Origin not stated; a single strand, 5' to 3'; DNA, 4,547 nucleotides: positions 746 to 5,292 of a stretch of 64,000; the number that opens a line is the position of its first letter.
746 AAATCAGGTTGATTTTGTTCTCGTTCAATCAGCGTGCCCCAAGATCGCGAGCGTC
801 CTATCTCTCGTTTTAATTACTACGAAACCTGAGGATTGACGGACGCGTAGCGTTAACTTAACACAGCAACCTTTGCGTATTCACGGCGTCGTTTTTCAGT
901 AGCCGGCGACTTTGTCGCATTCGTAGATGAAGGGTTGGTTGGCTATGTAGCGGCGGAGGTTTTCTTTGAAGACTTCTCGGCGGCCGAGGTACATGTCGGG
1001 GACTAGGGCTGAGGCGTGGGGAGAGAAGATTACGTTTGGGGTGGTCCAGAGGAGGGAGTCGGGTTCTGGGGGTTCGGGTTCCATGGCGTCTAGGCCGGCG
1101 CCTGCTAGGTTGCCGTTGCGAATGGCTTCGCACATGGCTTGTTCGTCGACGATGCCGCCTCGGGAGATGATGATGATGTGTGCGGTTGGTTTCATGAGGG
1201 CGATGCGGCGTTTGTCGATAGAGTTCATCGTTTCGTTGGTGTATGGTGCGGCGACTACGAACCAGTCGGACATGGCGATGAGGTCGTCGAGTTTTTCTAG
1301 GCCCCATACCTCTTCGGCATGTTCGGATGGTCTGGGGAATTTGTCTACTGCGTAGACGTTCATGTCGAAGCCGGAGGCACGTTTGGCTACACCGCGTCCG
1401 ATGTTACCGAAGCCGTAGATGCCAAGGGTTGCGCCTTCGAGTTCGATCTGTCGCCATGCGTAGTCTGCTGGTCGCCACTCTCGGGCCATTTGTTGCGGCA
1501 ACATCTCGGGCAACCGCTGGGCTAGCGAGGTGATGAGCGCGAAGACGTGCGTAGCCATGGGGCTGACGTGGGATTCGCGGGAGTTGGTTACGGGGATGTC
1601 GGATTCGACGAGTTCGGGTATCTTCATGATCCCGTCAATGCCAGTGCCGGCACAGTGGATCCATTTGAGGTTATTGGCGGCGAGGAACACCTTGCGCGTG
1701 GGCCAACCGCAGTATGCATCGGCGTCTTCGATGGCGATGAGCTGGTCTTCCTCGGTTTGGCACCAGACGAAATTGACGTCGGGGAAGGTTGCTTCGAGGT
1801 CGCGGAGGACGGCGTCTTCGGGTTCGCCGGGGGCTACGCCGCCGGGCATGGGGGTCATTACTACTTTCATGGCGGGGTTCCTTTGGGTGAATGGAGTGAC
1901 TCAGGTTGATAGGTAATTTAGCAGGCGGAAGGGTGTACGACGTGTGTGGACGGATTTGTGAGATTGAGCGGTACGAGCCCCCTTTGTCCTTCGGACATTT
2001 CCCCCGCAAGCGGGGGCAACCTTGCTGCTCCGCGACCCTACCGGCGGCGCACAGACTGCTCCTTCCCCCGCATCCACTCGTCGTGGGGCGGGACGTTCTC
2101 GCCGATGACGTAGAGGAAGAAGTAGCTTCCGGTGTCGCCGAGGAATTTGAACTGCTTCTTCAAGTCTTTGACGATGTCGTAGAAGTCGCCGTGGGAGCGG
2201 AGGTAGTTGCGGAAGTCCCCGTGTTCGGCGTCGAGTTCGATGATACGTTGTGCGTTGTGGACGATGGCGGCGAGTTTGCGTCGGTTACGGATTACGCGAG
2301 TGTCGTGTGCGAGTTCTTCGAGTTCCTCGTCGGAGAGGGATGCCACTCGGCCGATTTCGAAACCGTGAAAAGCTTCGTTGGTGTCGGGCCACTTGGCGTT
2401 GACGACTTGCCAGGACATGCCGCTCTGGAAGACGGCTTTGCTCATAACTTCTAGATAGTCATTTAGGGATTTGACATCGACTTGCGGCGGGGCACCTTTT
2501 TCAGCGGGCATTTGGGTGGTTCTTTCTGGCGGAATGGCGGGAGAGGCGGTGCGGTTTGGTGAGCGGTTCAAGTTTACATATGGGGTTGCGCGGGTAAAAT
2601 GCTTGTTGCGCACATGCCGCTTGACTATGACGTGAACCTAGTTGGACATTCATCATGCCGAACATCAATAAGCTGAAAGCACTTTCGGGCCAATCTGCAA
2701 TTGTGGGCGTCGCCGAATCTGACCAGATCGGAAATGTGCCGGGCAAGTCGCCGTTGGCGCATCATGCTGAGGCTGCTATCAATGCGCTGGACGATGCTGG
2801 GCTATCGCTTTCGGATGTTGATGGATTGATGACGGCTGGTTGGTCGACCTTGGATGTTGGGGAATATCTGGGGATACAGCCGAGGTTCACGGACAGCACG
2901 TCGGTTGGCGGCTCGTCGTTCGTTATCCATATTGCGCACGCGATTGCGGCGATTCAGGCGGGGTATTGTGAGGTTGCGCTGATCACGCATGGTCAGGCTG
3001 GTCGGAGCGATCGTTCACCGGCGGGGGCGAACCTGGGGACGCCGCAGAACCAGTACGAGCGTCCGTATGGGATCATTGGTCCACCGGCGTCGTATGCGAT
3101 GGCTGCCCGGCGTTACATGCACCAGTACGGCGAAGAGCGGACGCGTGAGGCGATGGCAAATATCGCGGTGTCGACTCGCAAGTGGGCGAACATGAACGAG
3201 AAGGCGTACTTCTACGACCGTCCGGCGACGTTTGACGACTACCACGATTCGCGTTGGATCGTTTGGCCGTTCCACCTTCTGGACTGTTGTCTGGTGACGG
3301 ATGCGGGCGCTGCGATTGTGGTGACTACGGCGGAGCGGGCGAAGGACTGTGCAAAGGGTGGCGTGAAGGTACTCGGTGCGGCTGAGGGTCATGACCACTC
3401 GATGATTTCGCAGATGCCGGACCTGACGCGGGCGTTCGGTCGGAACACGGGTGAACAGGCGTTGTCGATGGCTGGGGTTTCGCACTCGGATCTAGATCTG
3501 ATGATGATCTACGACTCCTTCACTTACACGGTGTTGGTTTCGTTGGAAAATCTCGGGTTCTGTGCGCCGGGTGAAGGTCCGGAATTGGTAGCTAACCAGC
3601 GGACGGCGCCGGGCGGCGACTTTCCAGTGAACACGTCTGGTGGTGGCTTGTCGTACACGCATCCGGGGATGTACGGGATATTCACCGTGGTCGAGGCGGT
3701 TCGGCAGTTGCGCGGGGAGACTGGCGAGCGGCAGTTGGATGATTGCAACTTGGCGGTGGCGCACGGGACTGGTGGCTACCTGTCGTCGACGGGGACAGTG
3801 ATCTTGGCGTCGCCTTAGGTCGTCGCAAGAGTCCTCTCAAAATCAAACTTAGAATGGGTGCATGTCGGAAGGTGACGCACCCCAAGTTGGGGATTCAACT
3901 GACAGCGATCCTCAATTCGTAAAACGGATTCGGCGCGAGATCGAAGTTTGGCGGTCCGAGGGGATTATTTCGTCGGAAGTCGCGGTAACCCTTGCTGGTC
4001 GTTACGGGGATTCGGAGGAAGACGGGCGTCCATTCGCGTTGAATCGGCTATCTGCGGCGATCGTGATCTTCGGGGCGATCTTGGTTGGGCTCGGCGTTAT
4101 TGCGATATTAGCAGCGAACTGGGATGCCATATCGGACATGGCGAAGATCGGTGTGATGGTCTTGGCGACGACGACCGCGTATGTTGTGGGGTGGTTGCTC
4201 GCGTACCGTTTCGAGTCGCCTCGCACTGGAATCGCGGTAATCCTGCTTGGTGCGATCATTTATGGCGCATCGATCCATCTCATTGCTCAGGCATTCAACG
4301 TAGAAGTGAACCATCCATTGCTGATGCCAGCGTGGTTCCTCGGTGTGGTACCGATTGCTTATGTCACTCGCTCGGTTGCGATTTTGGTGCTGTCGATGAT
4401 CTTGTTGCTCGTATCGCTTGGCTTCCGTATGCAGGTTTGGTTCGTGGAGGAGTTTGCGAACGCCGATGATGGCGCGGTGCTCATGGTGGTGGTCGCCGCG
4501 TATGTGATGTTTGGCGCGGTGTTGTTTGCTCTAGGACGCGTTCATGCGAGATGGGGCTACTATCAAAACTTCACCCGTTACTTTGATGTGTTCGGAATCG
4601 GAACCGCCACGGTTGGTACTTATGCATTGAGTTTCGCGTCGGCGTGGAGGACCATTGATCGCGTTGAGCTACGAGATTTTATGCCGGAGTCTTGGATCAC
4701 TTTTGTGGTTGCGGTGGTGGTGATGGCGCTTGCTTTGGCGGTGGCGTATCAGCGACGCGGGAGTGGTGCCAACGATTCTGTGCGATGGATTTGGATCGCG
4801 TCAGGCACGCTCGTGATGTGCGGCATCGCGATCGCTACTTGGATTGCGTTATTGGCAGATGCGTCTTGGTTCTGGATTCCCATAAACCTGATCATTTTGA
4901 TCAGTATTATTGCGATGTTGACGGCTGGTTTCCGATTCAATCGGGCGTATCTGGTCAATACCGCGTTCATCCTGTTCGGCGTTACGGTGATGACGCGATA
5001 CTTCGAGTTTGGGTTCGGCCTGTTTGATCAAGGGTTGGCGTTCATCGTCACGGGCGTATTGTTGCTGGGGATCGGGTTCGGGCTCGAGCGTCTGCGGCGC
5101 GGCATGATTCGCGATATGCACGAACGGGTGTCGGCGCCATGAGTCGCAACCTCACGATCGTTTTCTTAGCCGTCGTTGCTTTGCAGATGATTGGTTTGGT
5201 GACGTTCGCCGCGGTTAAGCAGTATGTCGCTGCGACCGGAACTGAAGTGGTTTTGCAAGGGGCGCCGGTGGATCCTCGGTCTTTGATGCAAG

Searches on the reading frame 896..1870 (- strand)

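Call 57: search_protein_families(library=pfam, proteins=[window:896-1870:-], max_evalue=0.01)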
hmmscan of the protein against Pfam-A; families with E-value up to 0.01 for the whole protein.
window:896-1870:- (324 aa): 2 families
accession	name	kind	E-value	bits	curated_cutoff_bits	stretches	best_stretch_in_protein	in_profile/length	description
PF02826.25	2-Hacid_dh_C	-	1.2e-51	175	25.1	1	110-286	1-177/178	D-isomer specific 2-hydroxyacid dehydrogenase, NAD binding domain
PF00389.36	2-Hacid_dh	-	5e-06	26.7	24.6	1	28-218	19-112/134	D-isomer specific 2-hydroxyacid dehydrogenase, catalytic domain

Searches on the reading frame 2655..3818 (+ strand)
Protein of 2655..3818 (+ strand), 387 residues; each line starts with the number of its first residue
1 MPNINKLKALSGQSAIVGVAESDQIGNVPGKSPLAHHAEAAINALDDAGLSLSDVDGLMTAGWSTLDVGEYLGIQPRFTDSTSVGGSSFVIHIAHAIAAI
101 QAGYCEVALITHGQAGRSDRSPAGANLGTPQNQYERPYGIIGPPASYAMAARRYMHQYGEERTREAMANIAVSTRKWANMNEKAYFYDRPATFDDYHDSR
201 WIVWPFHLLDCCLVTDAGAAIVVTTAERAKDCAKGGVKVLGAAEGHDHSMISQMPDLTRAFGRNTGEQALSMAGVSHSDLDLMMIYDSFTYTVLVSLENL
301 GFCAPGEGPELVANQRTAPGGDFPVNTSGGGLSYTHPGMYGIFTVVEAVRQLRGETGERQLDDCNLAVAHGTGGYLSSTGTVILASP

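Call 57: search_protein_families(library=pfam, proteins=[window:2655-3818:+], max_evalue=0.01)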
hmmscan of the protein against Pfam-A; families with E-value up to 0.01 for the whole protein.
window:2655-3818:+ (387 aa): 2 families
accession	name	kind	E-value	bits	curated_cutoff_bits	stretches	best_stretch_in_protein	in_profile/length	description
PF22691.2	Thiolase_C_1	-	7.5e-60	201.3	28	1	243-385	1-143/144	Thiolase C-terminal domain-like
PF02803.24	Thiolase_C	-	1.5e-06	28.3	27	1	265-361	27-106/123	Thiolase, C-terminal domain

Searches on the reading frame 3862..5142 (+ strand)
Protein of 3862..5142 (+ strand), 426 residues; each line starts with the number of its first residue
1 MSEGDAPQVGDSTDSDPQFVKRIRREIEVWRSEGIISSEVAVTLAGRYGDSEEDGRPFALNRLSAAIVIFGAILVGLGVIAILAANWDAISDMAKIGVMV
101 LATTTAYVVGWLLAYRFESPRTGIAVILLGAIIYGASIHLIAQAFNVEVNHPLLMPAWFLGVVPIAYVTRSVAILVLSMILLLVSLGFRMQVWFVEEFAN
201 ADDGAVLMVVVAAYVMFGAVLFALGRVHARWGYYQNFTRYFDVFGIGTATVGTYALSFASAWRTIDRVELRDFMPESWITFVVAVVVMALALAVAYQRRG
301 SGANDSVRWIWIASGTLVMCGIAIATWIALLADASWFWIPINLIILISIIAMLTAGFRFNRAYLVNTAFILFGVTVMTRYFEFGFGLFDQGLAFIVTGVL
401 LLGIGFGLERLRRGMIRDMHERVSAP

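Call 57: search_protein_families(library=pfam, proteins=[window:3862-5142:+], max_evalue=0.01)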
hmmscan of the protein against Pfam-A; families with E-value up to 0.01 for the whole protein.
window:3862-5142:+ (426 aa): 1 family
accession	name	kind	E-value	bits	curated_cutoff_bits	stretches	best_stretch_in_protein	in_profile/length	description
PF09925.14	DUF2157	-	2.4e-33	115.3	32.4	1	30-172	3-143/146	Predicted membrane protein (DUF2157)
